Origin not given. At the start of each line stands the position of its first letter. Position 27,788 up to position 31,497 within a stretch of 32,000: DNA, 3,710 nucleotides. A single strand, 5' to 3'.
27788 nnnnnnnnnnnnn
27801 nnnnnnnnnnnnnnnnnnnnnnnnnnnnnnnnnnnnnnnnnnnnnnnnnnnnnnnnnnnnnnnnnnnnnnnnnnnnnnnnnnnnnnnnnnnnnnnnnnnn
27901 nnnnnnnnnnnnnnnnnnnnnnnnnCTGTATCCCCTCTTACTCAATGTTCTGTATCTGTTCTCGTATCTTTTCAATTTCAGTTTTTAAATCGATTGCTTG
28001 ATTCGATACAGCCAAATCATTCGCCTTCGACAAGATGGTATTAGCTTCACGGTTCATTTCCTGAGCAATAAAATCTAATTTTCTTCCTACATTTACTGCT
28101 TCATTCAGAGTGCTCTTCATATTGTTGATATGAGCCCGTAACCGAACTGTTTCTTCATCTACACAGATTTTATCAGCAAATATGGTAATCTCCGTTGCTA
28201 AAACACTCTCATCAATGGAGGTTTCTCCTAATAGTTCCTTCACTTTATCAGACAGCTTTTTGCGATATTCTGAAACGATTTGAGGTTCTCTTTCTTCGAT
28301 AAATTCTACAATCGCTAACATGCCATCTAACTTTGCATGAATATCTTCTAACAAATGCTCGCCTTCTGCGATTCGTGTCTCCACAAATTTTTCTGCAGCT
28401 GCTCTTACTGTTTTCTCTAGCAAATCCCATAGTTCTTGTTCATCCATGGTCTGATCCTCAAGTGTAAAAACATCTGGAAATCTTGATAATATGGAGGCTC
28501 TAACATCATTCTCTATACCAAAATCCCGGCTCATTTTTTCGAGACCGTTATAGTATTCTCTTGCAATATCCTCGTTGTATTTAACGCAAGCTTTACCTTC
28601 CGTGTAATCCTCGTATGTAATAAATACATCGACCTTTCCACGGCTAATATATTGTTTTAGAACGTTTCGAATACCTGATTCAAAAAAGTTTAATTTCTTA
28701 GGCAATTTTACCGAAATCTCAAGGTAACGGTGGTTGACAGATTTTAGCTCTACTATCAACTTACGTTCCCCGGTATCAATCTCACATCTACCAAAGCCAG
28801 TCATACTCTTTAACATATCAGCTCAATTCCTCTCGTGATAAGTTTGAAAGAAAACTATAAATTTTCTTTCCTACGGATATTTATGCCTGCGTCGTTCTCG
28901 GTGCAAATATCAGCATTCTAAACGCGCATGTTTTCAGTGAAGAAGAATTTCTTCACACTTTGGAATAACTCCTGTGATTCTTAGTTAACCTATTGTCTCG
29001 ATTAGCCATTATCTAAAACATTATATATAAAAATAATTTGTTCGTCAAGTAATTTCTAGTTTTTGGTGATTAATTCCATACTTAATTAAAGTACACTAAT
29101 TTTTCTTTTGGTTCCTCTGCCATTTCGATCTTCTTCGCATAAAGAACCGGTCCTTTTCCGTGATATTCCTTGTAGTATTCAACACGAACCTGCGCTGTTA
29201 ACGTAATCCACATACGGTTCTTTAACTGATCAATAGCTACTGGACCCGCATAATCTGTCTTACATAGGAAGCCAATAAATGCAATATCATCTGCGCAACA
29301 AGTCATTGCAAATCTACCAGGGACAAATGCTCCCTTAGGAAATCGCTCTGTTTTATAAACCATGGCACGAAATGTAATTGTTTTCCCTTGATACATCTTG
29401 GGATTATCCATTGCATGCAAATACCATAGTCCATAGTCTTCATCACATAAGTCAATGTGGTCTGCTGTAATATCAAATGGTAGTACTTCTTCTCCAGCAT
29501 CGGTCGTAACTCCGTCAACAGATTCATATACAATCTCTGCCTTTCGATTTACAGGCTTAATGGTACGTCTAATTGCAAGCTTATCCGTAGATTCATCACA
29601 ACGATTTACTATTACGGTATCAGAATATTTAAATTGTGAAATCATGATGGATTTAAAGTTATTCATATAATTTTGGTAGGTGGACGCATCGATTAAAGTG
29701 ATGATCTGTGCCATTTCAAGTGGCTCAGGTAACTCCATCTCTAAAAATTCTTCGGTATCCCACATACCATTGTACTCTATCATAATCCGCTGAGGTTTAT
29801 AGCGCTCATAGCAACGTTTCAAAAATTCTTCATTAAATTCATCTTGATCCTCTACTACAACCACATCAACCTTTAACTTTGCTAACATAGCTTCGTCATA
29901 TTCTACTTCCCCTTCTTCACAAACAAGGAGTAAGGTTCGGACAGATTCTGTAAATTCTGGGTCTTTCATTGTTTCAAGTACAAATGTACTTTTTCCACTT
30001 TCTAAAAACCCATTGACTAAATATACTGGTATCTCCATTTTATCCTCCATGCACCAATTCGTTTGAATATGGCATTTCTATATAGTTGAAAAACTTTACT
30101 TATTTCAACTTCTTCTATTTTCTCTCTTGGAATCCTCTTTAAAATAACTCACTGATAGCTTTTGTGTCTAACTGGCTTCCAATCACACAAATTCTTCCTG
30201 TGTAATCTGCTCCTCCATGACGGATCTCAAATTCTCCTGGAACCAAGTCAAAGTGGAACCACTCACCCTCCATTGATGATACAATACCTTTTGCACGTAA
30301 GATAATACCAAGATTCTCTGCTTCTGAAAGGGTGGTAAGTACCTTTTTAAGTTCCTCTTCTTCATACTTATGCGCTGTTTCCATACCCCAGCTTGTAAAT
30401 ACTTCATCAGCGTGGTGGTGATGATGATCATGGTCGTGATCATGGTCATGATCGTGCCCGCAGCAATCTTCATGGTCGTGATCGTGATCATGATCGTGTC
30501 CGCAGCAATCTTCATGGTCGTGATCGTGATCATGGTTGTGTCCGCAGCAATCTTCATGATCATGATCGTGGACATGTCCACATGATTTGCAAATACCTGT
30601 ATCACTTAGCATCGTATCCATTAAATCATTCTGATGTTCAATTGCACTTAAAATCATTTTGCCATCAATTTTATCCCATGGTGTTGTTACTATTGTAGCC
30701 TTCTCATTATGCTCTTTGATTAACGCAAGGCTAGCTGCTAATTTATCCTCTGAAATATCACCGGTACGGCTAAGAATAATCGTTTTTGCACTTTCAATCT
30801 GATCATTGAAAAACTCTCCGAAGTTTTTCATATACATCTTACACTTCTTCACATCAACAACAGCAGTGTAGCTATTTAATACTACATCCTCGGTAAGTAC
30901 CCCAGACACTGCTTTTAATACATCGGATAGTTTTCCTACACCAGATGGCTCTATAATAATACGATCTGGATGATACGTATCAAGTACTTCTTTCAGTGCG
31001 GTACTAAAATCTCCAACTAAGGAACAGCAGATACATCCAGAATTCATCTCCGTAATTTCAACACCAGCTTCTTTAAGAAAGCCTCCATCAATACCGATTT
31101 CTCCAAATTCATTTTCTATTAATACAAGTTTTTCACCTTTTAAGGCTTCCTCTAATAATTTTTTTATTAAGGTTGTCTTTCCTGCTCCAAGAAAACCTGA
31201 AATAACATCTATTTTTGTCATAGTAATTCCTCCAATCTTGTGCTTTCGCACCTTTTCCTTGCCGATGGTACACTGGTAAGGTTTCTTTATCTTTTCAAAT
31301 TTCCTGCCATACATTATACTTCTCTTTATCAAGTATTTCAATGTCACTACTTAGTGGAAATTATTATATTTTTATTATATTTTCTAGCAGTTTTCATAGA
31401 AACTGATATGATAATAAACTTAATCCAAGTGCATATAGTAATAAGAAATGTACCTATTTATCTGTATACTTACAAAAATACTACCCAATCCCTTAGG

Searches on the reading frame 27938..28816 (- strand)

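Call 9: search_protein_families(library=pfam, proteins=[window:27938-28816:-], max_evalue=0.001)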
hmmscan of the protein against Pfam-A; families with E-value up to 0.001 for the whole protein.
window:27938-28816:- (292 aa): 2 families
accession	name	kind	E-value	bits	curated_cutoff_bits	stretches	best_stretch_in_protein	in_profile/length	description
PF03755.18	YicC-like_N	-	4.6e-51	173.7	25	1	2-155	1-154/156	Endoribonuclease YicC-like, N-terminal region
PF08340.16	YicC-like_C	-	2.6e-44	150.7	27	1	173-292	1-120/120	Endoribonuclease YicC-like, C-terminal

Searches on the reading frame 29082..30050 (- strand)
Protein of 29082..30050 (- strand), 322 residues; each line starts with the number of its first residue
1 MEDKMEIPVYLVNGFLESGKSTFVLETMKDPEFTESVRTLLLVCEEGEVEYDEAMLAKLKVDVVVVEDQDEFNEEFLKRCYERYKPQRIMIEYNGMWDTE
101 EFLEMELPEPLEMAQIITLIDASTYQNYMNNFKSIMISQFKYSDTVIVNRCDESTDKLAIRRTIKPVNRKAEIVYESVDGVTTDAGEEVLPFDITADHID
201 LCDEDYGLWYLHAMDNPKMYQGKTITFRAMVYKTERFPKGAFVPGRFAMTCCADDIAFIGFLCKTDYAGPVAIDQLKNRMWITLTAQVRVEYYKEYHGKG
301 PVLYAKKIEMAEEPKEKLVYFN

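Call 9: search_protein_families(library=pfam, proteins=[window:29082-30050:-], max_evalue=0.001)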
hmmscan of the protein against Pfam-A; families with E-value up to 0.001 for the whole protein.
window:29082-30050:- (322 aa): 2 families
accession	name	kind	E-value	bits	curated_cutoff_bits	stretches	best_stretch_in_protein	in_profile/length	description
PF21537.2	DUF1980_C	-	2.3e-24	86.1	25.9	1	193-320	18-140/141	DUF1980 C-terminal domain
PF02492.25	cobW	-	5.1e-16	59.2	20.7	1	8-173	1-178/180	CobW/HypB/UreG, nucleotide-binding domain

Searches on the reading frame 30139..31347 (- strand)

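Call 9: search_protein_families(library=pfam, proteins=[window:30139-31347:-], max_evalue=0.001)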
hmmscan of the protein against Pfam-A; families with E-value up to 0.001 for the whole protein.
window:30139-31347:- (402 aa): 2 families
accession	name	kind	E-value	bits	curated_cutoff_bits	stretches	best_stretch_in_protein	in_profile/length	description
PF02492.25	cobW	-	8.5e-39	133.4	20.7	1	48-220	4-179/180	CobW/HypB/UreG, nucleotide-binding domain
PF07683.19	CobW_C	-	2.4e-07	30.9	22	1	317-402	1-90/94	Cobalamin synthesis protein cobW C-terminal domain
